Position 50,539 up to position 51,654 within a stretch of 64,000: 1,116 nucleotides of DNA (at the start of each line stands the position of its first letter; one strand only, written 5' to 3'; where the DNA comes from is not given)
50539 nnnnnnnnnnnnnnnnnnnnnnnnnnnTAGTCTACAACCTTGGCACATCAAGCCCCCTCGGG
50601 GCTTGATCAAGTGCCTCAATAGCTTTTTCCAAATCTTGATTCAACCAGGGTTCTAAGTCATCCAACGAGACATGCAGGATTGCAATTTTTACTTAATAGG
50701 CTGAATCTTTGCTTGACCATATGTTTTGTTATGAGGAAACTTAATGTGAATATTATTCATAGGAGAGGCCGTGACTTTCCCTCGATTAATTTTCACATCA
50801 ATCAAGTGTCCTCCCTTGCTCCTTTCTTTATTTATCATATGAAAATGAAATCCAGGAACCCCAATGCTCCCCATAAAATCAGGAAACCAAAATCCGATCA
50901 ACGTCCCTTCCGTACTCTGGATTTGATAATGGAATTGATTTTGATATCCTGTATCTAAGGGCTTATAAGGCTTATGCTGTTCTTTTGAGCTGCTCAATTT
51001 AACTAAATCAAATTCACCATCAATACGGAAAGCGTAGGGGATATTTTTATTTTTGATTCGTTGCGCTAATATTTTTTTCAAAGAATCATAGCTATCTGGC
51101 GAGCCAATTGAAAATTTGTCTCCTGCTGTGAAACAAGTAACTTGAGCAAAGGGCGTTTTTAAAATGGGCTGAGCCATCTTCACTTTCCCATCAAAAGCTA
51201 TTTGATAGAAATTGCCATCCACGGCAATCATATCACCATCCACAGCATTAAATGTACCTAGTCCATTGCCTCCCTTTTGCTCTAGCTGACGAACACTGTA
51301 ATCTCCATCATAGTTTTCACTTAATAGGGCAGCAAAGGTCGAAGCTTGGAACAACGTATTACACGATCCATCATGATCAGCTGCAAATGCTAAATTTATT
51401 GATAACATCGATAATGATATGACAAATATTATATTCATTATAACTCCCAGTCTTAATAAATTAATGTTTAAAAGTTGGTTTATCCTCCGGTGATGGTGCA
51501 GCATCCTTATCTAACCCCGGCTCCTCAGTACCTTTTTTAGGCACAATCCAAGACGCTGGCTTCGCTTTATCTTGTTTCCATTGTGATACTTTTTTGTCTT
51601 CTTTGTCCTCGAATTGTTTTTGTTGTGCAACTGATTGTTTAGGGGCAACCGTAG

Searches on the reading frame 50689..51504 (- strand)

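Call 67: search_protein_families(library=pfam, proteins=[window:50689-51504:-], max_evalue=0.00001)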
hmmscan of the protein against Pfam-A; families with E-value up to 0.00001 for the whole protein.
window:50689-51504:- (271 aa): 1 family
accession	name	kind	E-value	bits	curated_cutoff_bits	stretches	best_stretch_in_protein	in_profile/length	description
PF03306.18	AAL_decarboxy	-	6e-68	228.9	25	1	51-268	1-218/219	Alpha-acetolactate decarboxylase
